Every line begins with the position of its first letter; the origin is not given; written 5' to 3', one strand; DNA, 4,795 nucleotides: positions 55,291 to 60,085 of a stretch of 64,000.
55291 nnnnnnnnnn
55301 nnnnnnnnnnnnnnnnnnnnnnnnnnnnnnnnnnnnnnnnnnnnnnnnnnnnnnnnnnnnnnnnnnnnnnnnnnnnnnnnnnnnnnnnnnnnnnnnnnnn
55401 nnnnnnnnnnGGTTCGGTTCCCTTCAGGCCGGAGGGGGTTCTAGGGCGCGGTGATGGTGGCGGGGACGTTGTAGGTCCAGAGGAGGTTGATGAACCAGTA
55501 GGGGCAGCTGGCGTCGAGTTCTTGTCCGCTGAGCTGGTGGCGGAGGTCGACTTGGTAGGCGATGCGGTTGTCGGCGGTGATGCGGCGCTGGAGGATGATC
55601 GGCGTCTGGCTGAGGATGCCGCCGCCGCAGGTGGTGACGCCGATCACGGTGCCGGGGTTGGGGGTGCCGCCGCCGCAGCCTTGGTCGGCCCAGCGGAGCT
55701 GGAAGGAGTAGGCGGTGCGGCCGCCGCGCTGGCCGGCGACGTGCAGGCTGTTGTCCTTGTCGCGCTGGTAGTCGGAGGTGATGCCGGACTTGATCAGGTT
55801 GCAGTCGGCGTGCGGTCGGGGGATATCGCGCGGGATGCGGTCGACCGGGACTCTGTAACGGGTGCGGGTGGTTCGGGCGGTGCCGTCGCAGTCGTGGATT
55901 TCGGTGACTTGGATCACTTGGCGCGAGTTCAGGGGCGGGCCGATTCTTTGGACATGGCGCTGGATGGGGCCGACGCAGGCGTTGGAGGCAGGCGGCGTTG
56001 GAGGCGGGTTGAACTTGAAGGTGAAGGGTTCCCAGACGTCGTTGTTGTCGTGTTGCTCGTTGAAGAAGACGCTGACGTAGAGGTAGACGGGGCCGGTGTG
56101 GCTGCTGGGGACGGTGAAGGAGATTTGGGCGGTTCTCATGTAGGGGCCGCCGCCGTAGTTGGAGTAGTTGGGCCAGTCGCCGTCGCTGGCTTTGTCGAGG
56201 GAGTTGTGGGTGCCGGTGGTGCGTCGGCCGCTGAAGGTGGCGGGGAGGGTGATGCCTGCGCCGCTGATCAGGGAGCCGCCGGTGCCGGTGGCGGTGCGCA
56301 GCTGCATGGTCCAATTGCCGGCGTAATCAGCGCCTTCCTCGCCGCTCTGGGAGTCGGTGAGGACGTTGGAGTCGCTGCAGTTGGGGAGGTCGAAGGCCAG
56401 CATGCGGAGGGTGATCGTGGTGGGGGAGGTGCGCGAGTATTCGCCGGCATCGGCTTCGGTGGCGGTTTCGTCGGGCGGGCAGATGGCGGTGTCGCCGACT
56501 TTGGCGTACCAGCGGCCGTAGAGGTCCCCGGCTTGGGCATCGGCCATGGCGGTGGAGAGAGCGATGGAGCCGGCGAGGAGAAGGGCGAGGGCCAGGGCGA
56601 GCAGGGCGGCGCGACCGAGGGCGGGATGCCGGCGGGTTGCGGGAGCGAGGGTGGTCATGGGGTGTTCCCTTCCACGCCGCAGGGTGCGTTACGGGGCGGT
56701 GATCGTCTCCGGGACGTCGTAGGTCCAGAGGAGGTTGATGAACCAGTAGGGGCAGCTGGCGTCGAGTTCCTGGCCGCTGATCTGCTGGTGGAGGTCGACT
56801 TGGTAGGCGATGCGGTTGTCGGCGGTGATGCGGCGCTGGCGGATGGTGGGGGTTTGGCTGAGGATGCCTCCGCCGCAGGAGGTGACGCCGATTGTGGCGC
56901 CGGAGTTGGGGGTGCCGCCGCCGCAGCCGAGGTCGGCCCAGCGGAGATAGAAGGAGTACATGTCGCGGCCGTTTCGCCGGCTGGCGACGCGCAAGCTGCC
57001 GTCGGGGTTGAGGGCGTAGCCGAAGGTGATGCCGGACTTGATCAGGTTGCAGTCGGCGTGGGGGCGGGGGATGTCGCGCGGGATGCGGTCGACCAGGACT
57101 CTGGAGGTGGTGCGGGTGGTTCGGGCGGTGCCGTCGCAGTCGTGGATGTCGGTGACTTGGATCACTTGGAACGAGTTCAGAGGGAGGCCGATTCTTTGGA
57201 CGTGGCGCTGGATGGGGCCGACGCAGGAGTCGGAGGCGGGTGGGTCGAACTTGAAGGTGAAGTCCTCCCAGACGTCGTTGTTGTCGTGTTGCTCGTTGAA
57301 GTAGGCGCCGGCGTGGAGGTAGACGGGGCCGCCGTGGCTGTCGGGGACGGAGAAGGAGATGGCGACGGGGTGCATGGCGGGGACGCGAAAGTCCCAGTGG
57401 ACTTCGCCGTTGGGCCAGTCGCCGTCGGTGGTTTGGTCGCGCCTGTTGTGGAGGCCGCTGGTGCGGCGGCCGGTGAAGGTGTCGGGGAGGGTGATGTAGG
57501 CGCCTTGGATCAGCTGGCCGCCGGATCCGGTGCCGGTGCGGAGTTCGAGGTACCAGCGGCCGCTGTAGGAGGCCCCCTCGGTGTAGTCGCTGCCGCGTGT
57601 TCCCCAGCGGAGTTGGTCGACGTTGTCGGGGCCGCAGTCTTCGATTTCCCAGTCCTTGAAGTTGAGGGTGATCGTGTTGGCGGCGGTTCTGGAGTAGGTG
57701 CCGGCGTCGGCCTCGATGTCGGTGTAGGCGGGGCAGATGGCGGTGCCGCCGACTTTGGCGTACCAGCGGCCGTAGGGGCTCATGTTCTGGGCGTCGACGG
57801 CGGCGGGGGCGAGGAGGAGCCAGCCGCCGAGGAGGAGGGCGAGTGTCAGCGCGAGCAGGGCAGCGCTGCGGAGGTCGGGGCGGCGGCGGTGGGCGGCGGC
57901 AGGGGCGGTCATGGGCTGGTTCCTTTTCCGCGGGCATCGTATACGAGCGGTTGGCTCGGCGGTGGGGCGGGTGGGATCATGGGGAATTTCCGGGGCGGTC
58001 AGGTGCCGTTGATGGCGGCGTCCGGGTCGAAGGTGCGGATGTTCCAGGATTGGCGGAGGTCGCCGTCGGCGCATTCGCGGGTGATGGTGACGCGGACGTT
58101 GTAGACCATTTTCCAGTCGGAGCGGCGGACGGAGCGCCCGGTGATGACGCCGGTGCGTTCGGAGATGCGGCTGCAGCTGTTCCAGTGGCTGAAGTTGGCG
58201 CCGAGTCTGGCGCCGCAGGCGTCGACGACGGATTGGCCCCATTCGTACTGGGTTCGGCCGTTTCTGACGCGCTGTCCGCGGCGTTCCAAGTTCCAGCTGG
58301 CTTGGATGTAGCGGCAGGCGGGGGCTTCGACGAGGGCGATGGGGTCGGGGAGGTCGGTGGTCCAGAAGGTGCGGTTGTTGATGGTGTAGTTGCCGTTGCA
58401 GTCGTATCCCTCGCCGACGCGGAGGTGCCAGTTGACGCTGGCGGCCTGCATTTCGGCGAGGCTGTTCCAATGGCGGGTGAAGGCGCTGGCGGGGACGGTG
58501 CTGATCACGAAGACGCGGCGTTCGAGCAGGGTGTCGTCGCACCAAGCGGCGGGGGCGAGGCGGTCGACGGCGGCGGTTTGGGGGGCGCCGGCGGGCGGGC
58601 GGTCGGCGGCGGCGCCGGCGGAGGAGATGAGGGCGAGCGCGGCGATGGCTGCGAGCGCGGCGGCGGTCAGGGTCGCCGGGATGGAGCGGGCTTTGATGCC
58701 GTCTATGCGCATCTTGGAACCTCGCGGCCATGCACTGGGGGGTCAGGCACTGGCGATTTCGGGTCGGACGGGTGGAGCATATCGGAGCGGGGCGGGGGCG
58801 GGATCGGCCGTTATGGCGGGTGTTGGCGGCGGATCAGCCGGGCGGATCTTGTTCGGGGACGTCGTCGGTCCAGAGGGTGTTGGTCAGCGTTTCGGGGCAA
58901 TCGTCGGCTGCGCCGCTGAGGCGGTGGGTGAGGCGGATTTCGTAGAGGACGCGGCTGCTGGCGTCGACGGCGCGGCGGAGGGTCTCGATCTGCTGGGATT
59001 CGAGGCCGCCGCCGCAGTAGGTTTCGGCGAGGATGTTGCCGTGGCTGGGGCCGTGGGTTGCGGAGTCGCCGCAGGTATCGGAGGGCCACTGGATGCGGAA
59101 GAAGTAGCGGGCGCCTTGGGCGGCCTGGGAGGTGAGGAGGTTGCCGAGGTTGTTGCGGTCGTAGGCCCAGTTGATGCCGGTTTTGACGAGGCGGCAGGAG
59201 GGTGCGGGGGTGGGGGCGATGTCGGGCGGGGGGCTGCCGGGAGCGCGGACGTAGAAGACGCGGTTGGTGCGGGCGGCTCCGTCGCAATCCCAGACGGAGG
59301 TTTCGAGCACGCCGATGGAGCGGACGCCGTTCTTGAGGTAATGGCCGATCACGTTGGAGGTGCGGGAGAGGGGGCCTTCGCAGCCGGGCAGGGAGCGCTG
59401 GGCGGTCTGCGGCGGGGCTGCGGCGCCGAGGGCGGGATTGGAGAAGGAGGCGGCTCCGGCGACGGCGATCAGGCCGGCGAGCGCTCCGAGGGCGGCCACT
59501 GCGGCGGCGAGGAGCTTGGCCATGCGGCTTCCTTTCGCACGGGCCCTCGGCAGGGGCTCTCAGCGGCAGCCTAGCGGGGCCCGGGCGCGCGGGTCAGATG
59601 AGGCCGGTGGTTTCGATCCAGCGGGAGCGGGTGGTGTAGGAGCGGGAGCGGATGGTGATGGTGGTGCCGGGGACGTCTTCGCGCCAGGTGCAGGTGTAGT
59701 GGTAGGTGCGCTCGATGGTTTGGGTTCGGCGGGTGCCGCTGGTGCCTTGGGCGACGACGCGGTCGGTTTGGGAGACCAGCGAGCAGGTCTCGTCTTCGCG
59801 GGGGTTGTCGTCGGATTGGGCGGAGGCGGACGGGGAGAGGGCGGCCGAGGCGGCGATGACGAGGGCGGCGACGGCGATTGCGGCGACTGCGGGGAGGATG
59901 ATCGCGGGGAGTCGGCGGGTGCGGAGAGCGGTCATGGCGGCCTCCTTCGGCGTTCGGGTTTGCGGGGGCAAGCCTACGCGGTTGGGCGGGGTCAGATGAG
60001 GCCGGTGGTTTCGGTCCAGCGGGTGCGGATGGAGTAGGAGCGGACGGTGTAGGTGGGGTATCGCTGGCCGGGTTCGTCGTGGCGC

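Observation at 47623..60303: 12.7-kb co-oriented array of >=18 secreted, Cys-containing paralogs built from shuffled domains A, B and C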

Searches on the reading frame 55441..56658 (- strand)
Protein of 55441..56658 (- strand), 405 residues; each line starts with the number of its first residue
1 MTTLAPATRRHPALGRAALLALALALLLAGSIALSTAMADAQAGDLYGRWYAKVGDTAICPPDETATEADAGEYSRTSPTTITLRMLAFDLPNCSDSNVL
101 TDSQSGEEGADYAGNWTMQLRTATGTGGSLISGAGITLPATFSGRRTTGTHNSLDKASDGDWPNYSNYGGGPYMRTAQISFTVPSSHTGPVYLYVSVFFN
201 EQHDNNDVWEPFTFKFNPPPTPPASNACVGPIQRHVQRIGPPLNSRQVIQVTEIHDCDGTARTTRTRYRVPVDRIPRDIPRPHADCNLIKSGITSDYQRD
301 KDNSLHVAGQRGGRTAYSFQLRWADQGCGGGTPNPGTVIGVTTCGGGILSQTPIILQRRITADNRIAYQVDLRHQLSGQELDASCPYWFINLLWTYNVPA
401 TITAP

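Call 8: search_protein_families(library=pfam, max_evalue=1, proteins=[window:55441-56658:-])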
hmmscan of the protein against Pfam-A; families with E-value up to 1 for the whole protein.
window:55441-56658:- (405 aa): 0 families

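Call 9: find_encoding_contigs(protein=window:55441-56658:-, flank=10000, max_places=6)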
Protein window:55441-56658:- (405 aa): no gene with exactly this product is on record in the collection.

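Call 10: find_homologous_proteins(query=window:55441-56658:-)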
Query window:55441-56658:- (405 aa): 13 proteins with E <= 0.001 among 8000 candidates.
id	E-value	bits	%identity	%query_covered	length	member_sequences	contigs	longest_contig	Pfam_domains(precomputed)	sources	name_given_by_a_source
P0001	3.1e-262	888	95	100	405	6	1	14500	-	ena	-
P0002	1.2e-248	843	91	100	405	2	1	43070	-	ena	-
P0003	3.0e-247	839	90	100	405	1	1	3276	-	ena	-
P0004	8.5e-187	640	72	100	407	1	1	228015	-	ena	-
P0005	2.1e-183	628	71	100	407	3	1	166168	-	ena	-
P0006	2.2e-180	618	70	100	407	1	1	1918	-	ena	-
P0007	1.5e-172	593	68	91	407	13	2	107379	-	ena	-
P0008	1.2e-169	583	67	100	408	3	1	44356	-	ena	-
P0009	5.5e-165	568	65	91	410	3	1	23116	-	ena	-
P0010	9.3e-116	406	51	100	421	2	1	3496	-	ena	-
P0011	1.2e-100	356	47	100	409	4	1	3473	-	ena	-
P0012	6.1e-38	149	50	42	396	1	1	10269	-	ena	-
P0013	1.2e-17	82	36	41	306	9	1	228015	-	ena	-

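Call 11: find_encoding_contigs(protein=P0004, flank=10000, max_places=3)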
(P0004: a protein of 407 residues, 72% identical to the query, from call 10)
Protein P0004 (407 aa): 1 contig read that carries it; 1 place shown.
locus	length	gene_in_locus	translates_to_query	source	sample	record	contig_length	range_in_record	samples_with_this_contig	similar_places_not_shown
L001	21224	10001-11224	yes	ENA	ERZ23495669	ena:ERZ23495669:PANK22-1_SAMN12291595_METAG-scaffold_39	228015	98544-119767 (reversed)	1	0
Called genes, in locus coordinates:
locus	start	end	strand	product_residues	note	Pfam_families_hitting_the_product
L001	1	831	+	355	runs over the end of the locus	PF13442:Cytochrome_CBB3 (weak), PF00034:Cytochrom_C (weak)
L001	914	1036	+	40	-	-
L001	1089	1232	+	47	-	-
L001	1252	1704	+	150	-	PF09424:YqeY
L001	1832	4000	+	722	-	PF07697:7TMR-HDED, PF07698:7TM-7TMR_HD (weak), PF01966:HD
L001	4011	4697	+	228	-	PF13507:GATase_5, PF00117:GATase (weak), PF07685:GATase_3 (weak), PF01965:DJ-1_PfpI (faint)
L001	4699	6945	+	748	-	PF18072:FGAR-AT_linker, PF00586:AIRS, PF02769:AIRS_C, PF00586:AIRS, PF02769:AIRS_C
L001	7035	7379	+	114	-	-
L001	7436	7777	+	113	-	-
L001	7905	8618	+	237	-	-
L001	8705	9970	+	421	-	-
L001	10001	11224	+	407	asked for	-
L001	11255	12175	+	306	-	-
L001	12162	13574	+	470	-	-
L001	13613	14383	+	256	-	-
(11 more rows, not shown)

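Call 12: find_encoding_contigs(protein=P0002, flank=10000, max_places=3)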
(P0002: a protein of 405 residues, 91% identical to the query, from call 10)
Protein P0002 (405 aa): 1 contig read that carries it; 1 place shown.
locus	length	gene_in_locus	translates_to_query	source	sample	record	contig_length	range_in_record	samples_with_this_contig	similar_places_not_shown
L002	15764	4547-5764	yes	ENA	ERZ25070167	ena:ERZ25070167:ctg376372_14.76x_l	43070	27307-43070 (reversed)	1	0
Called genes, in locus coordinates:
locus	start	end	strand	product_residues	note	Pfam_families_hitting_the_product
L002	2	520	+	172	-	?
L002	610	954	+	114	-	-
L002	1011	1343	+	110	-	-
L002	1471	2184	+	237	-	-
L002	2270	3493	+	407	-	-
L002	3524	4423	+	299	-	-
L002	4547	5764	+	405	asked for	-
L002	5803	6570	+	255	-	-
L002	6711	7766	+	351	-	-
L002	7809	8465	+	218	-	-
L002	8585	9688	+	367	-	-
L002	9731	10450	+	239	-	-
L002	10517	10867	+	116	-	-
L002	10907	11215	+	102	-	-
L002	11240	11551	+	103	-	-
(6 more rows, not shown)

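Call 17: find_related_loci(query=A1, collection=genome_contigs, flank=10000)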
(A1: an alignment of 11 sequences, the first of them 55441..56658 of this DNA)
Query A1 (405 aa) in genome_contigs; peptide patterns used: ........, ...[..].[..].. (x = any residue, [..] = any of these).
14 stretches matched a pattern, but none encodes a relative of the query by tblastn (E <= 1e-3).

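Call 25: search_protein_representatives(alignment_id=A1)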
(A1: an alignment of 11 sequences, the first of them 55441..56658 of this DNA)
Query: 11 sequences, 411 profile positions. Proteins with E-value up to 0.001 (for the whole library): 17; up to 1e-10: 14; up to 1e-30: 10. The best 17 are listed.
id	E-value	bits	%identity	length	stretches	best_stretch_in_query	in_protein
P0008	2.3e-248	840.5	-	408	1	1-411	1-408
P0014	6.9e-113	394.3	-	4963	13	15-227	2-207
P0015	1.3e-81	291.3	-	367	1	12-236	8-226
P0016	2.0e-54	201.7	-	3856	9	70-225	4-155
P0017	1.0e-44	169.7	-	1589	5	8-226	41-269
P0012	7.1e-44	166.9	-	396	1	15-227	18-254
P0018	1.1e-37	146.5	-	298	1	13-225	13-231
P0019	3.2e-34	135.2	-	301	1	4-286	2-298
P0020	1.6e-33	132.9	-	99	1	313-411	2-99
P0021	1.4e-32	129.7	-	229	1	224-406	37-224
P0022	1.6e-24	103.2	-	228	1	231-411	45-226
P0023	2.9e-20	89.2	-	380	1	20-409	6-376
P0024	7.7e-16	74.6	-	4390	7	15-229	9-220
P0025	2.4e-15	73.0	-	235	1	232-407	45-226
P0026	2.2e-09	53.4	-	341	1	15-227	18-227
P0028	9.5e-04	34.8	-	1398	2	14-200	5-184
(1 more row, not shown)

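Call 27: search_protein_families(library=pfam, max_evalue=0.01, proteins=[P0014, P0028, P0017])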
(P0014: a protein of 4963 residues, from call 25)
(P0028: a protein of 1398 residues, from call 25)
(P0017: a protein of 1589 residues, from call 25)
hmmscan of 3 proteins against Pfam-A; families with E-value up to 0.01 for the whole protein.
P0014 (4963 aa): 0 families

P0028 (1398 aa): 0 families

P0017 (1589 aa): 0 families

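Call 41: find_encoding_contigs(protein=P0014, flank=10000, max_places=3)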
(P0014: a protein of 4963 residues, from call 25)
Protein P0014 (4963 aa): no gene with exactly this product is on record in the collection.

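Call 53: predict_structure(alignment_id=A4)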
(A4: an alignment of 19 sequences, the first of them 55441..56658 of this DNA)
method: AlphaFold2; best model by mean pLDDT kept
length: 405 residues; sequences in the alignment: 19
mean_pLDDT: 66.0   pTM: 0.46
mean pLDDT of the five models: 66.0, 63.6, 62.8, 62.1, 60.6
residues with pLDDT >= 90: 25; 70-90: 155; 50-70: 149; < 50: 76
segments of 3 or more residues with pLDDT < 50: 1-12, 29-46, 103-105, 223-226, 279-292, 324-335, 379-385, 403-405
pLDDT, mean of each block of 10 residues (from residue 1): 37 52 56 33 48 78 77 87 80 70 58 87 86 88 76 75 78 86 87 87 65 86 52 64 65 67 73 59 36 59 71 64 45 46 56 73 70 61 51 62 49
secondary structure, 60 per line:
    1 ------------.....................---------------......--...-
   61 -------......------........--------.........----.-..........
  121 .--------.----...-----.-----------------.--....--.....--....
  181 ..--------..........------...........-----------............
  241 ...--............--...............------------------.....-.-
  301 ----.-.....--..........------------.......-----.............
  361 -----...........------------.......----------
elements in order: H13-33 E49-54 E57-59 E68-73 E80-87 H96-104 E111-121 E135-137 E164-167 E170-174 E177-182 E191-200 E207-217 E229-243 E246-257 E260-271 E293-297 E307-311 E314-323 E336-342 E348-360 E366-376 E389-395

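Call 59: search_protein_families(library=ncbifam, max_evalue=0.01, proteins=[window:55441-56658:-, P0014])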
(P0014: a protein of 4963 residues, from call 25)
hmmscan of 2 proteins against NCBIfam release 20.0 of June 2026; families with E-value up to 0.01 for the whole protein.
window:55441-56658:- (405 aa): 0 families

P0014 (4963 aa): 0 families

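Call 82: search_solved_structures(query=A4, max_evalue=1)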
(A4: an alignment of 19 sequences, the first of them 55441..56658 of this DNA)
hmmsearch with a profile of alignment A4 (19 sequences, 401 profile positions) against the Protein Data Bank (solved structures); distinct sequences matched with E-value up to 1: 1.
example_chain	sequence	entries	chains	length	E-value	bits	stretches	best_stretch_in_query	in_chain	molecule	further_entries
4eo0_A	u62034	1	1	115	0.24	13.7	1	102-167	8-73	Attachment protein G3P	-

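Call 88: search_protein_families(library=phrogs, max_evalue=0.001, proteins=[window:55441-56658:-])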
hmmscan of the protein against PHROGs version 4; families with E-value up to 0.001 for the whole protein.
window:55441-56658:- (405 aa): 0 families

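Call 89: search_protein_families(library=padloc, max_evalue=0.001, proteins=[window:55441-56658:-])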
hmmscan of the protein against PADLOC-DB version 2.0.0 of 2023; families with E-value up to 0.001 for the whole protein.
window:55441-56658:- (405 aa): 0 families

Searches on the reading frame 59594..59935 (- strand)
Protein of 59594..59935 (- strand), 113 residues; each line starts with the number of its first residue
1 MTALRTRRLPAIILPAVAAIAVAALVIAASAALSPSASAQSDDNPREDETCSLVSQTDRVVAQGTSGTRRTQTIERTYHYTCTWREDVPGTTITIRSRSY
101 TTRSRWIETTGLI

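Call 8: search_protein_families(library=pfam, max_evalue=1, proteins=[window:59594-59935:-])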
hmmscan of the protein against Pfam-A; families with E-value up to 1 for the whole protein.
window:59594-59935:- (113 aa): 3 families
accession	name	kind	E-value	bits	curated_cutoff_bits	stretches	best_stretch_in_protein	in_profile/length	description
PF10871.13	DUF2748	-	0.05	12.9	25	1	19-96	329-406/439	Protein of unknown function (DUF2748)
PF11021.13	DUF2613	-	0.19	12.3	22.1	1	13-48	3-37/55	Protein of unknown function (DUF2613)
PF23924.1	DUF7263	-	0.62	10.1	27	2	16-77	9-69/222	Family of unknown function (DUF7263)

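Call 59: search_protein_families(library=ncbifam, max_evalue=0.01, proteins=[window:59594-59935:-])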
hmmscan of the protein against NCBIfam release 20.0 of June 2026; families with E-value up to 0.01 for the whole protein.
window:59594-59935:- (113 aa): 1 family
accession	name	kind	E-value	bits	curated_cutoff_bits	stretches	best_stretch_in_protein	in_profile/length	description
NF038083.1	CU044_5270_fam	subfamily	2.2e-05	24.4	100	1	5-111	24-134/284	CU044_5270 family protein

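Call 88: search_protein_families(library=phrogs, max_evalue=0.001, proteins=[window:59594-59935:-])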
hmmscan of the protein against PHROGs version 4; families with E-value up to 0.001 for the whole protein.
window:59594-59935:- (113 aa): 0 families

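Call 89: search_protein_families(library=padloc, max_evalue=0.001, proteins=[window:59594-59935:-])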
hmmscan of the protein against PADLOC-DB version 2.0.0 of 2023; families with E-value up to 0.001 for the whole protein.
window:59594-59935:- (113 aa): 0 families
